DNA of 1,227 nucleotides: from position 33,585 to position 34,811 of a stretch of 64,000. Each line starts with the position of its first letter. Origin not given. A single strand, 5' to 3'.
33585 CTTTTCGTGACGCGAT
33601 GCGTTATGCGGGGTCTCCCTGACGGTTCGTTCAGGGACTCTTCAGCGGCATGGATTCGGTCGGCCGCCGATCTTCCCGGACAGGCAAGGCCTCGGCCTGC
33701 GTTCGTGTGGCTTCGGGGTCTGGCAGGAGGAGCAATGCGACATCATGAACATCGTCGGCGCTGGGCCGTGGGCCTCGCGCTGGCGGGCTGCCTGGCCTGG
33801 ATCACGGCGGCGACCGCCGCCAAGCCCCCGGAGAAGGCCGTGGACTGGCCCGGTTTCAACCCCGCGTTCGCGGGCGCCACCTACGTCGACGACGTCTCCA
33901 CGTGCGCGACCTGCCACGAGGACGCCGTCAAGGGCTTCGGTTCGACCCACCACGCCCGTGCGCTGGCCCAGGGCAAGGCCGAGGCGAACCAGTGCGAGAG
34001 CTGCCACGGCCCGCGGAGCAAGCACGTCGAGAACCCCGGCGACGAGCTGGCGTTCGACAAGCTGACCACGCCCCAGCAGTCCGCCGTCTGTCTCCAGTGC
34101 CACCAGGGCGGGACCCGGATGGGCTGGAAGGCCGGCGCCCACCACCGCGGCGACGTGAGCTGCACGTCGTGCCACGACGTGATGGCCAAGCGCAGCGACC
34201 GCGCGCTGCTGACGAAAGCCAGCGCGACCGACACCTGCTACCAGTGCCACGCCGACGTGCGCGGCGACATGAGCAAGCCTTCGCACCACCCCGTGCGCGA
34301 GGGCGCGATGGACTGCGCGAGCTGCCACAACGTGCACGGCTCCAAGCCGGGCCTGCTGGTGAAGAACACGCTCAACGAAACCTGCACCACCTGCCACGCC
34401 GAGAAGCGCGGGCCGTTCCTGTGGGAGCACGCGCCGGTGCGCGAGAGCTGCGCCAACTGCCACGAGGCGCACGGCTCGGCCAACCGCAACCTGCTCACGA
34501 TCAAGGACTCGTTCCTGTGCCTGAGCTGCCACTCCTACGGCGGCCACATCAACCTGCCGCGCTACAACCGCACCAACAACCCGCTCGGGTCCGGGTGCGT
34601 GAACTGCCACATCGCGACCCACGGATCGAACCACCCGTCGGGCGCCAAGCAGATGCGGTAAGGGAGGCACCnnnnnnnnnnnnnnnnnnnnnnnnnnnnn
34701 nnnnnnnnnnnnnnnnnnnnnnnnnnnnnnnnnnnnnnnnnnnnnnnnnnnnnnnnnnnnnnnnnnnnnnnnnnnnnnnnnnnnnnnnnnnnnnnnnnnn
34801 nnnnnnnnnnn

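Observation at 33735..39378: Two-gene porin-cytochrome conduit (decaheme MtrA/MtoA-like plus MtrB/PioB-like barrel) without an outer MtrC partner, next to an OmpR-type two-component system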

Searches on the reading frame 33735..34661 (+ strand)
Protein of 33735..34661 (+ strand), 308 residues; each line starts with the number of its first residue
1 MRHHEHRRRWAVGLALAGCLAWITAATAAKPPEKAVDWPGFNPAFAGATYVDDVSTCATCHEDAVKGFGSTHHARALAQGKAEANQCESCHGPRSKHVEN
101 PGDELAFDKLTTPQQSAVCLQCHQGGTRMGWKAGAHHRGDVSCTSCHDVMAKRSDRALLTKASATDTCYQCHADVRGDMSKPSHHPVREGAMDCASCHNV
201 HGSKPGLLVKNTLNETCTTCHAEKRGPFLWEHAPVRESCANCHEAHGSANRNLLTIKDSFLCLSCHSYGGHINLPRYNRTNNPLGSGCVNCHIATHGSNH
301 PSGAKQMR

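Call 8: search_protein_families(library=pfam, proteins=[window:33735-34661:+], max_evalue=0.01)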
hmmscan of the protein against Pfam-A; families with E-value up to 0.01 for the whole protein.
window:33735-34661:+ (308 aa): 7 families
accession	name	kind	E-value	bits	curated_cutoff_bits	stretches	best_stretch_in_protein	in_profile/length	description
PF09699.15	Paired_CXXCH_1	-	1.7e-35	120.9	20.6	3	184-225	1-40/41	Doubled CXXCH motif (Paired_CXXCH_1)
PF14522.11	Cytochrome_C7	-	1.1e-11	44.8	24.8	3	48-124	6-67/67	Cytochrome c7 and related cytochrome c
PF14537.11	Cytochrom_c3_2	-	8.2e-11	42.7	25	1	136-221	2-78/79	Cytochrome c3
PF22678.1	Cytochrom_c_NrfB-like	-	4.6e-10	40.3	27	2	87-171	1-89/89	Cytochrome c-type protein NrfB-like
PF13435.11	Cytochrome_C554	-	8.5e-09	36.7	20.8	0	56-83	1-28/84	Cytochrome c554 and c-prime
PF22113.1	Mtrc-MtrF_II-IV_dom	-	1.8e-08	34.6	30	1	46-129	73-169/176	Outer membrane cytochrome MtrC/MtrF-like, domains II/IV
PF25206.1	DUF7836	-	0.00038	20.7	26.7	1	233-267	4-38/59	Domain of unknown function (DUF7836)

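Call 10: search_protein_families(library=ncbifam, proteins=[window:33735-34661:+], max_evalue=0.001)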
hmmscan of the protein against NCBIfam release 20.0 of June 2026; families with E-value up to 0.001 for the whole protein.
window:33735-34661:+ (308 aa): 8 families
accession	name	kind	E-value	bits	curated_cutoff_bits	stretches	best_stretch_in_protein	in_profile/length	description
TIGR03508.1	decahem_SO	subfamily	1.2e-73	247.8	192.2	1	55-302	3-258/258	DmsE family decaheme c-type cytochrome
NF041028.1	decahem_GSU2203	exception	3.5e-70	236.7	325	1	41-304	24-307/317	GSU2203 family decaheme c-type cytochrome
TIGR01905.1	paired_CXXCH_1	subfamily_domain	3.3e-27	94.1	25.2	3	232-267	1-37/41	doubled CXXCH domain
NF008659.0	PRK11659.1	equivalog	5.5e-15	55.5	184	1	49-179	41-174/188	cytochrome c nitrite reductase pentaheme subunit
TIGR03146.1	cyt_nit_nrfB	equivalog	2.2e-11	44.2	166.6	1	53-175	10-144/145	cytochrome c nitrite reductase pentaheme subunit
TIGR03153.1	cytochr_NrfH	equivalog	1e-07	32.1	134.2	0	115-147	27-133/138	cytochrome c nitrite reductase small subunit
NF041198.1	UshA_like_PCGU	equivalog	6e-06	25.1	275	1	85-124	473-509/519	UshA-like (seleno)protein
NF045722.1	c3_cytochr_TmcA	equivalog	0.00056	19.8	114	0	164-227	56-117/125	acidic tetraheme cytochrome c3 TmcA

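Call 12: search_solved_structures(query=window:33735-34661:+, show_alignments=2)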
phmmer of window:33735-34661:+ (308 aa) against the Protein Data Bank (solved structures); distinct sequences matched with E-value up to 0.001: 3.
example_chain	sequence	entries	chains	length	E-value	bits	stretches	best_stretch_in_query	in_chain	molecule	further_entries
6r2q_A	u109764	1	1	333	6.1e-55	189.8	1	41-304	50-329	Cystathionine beta-synthase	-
2ozy_A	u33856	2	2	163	2.2e-09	40.1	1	55-179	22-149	Cytochrome c-type protein nrfB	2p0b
6i5b_A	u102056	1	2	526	2.5e-06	30.1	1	54-128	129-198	Uncharacterized protein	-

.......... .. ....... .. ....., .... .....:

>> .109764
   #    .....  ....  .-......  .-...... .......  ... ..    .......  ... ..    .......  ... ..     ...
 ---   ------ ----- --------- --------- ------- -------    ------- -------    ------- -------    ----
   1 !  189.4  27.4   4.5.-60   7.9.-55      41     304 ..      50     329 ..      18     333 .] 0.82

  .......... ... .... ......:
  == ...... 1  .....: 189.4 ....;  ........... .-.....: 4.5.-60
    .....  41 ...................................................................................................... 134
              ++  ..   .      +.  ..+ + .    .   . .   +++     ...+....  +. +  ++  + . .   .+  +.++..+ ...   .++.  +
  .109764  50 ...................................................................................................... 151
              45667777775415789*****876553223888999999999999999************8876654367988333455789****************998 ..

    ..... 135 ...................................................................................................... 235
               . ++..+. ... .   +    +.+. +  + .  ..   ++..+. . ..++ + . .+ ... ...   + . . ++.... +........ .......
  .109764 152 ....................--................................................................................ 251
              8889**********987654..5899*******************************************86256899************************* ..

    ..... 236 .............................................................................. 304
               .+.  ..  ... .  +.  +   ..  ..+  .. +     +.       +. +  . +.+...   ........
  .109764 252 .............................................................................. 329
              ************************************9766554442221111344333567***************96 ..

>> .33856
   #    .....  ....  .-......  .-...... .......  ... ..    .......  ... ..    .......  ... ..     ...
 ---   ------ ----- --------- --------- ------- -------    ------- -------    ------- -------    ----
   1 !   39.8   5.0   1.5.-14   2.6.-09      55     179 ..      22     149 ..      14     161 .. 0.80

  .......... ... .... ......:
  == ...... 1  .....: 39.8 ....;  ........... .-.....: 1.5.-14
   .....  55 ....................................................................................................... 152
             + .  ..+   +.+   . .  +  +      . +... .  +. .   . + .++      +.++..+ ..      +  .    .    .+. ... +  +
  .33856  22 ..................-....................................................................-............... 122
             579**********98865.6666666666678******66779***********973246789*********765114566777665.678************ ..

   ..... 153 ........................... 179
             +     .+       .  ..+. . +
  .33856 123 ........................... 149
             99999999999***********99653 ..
